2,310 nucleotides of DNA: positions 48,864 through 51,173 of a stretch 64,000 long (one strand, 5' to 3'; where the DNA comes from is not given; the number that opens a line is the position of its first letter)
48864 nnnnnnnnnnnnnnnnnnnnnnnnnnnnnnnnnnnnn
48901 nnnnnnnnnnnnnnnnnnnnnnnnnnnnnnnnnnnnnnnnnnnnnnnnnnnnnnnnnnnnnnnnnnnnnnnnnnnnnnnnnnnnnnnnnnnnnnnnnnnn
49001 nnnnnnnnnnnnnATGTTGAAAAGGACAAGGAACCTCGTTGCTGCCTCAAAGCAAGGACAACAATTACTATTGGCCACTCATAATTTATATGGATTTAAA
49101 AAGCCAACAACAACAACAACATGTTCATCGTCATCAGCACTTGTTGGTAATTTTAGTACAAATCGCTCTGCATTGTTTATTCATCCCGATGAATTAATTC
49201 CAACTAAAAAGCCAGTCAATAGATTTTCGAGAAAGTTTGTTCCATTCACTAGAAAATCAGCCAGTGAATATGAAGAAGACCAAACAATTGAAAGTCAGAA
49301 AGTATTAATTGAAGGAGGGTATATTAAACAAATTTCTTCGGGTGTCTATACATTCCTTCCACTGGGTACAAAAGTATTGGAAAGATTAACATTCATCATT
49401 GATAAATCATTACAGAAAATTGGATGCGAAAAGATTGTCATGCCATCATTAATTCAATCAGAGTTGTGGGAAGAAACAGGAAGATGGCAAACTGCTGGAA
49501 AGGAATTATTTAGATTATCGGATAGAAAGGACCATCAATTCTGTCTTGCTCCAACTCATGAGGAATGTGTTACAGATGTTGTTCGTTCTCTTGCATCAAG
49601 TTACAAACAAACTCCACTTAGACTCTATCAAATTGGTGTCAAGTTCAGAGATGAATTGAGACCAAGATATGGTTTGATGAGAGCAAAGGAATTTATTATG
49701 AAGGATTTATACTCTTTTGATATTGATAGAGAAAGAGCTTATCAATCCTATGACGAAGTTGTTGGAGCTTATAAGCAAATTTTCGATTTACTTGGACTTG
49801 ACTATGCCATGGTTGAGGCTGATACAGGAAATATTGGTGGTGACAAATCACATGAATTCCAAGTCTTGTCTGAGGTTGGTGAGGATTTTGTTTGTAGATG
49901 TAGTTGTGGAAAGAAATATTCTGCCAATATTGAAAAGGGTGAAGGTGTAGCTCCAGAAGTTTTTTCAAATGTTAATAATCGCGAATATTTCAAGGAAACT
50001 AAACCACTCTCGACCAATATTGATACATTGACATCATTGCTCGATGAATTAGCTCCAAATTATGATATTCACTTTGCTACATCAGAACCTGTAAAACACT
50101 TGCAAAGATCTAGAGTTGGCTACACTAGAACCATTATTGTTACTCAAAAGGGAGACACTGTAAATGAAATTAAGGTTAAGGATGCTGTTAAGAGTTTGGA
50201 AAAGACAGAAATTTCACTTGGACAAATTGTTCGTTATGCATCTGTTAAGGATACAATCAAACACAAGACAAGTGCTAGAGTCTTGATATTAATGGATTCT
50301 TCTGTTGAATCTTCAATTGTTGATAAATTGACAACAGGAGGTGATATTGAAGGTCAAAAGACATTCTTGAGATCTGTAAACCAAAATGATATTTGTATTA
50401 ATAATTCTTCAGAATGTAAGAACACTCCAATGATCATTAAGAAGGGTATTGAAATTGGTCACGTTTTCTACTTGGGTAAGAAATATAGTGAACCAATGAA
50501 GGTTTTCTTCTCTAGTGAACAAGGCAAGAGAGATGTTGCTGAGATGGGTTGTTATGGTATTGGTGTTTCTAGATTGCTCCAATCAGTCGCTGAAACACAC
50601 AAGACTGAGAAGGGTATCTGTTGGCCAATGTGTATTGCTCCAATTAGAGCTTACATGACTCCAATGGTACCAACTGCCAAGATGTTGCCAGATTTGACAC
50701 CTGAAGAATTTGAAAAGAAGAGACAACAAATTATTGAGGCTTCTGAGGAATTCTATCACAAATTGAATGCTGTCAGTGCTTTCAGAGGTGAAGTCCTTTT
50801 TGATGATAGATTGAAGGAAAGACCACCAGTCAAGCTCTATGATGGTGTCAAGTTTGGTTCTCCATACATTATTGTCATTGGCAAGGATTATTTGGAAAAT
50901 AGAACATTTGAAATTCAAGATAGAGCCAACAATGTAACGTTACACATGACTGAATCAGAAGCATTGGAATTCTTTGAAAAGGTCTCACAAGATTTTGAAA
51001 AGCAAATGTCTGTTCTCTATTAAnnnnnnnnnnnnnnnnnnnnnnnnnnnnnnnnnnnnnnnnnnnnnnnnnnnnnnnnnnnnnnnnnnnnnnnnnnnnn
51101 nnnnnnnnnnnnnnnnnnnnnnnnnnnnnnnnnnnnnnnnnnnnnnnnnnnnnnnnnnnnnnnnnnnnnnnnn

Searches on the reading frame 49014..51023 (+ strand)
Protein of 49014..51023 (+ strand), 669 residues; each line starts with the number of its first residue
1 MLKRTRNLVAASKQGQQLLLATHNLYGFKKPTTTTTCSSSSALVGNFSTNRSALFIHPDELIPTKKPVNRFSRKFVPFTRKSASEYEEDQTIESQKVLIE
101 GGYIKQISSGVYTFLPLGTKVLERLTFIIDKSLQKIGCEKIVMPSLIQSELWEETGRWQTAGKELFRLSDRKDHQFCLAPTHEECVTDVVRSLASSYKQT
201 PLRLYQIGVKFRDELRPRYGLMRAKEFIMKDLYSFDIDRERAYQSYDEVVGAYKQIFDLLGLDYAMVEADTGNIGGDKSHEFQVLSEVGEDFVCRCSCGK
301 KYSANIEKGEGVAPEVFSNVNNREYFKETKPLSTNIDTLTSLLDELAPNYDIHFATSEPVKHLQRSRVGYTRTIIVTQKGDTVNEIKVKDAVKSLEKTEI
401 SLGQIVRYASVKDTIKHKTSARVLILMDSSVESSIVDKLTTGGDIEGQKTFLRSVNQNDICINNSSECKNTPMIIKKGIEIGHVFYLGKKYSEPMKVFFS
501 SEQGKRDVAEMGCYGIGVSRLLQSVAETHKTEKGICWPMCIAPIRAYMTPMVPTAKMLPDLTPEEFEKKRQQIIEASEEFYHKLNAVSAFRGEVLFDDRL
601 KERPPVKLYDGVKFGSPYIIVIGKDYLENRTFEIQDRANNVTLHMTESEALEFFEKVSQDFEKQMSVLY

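Call 40: search_protein_families(library=pfam, proteins=[window:49014-51023:+], max_evalue=0.00001)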
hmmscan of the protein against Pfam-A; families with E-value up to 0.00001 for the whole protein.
window:49014-51023:+ (669 aa): 2 families
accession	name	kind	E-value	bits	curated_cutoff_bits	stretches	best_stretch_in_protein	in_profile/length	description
PF00587.30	tRNA-synt_2b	-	9.9e-29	101.1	29.3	1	166-528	1-178/179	tRNA synthetase class II core domain (G, H, P, S and T)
PF03129.25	HGTP_anticodon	-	1.7e-06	28.5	21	1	572-656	13-93/94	Anticodon binding domain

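Call 44: find_homologous_proteins(query=window:49014-51023:+, max_evalue=1e-30)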
Query window:49014-51023:+ (669 aa): 4529 proteins with E <= 1e-30 among 8000 candidates; the best 120 are listed.
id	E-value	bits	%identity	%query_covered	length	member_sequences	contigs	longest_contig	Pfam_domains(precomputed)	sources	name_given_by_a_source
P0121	3.9e-287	972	69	91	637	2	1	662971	PF03129.26,PF00587.31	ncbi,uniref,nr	ncbi:hypothetical protein C9374_004609 [Naegleria lovaniensis]|uniref:Probable proline--tRNA ligase,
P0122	8.8e-284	961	65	93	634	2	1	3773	PF03129.26,PF00587.31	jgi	-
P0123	1.3e-175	604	45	91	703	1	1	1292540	PF00587.31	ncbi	ncbi:hypothetical protein ABK040_008738 [Willaertia magna]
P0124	1.8e-105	372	36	88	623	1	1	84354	PF03129.26,PF00587.31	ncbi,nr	ncbi:hypothetical protein FBU30_010686 [Linnemannia zychae]|nr:hypothetical protein FBU30_010686 [Li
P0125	2.3e-105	372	41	73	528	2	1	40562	PF00587.31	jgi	jgi:prolyl-tRNA synthetase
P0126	5.3e-105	370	41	73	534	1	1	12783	PF00587.31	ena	-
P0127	1.1e-103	366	35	88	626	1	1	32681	PF03129.26,PF00587.31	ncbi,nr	ncbi:hypothetical protein BGX26_006212 [Mortierella sp. AD094]|nr:hypothetical protein BGX26_006212 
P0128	1.5e-102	362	34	88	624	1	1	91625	PF03129.26,PF00587.31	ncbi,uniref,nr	ncbi:hypothetical protein BGZ96_006891 [Linnemannia gamsii]|uniref:proline--tRNA ligase n=1 Tax=Linn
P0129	1.6e-102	362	36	88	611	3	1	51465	PF03129.26,PF00587.31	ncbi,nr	ncbi:hypothetical protein DFQ26_002851 [Actinomortierella ambigua]|nr:hypothetical protein DFQ26_002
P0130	1.7e-102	362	34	88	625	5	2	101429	PF03129.26,PF00587.31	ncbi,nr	ncbi:hypothetical protein BGX23_009948 [Mortierella sp. AD031]|nr:hypothetical protein BGX23_009948 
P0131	6.6e-102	360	35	84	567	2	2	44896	PF03129.26,PF00587.31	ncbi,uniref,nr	ncbi:hypothetical protein BGZ80_003618 [Entomortierella chlamydospora]|uniref:Probable proline--tRNA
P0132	9.5e-102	360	39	87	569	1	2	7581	PF03129.26,PF00587.31,PF04073.21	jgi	jgi:prolyl-tRNA synthetase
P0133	1.2e-101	359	35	90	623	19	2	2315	PF03129.26,PF00587.31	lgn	-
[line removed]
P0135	1.7e-101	359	34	88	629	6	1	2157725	PF03129.26,PF00587.31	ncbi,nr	ncbi:MAG: hypothetical protein J3Q66DRAFT_442415 [Benniella sp.]|nr:MAG: hypothetical protein J3Q66D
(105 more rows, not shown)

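Call 47: find_encoding_contigs(protein=window:49014-51023:+, flank=1000, max_places=2)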
Protein window:49014-51023:+ (669 aa): no gene with exactly this product is on record in the collection.
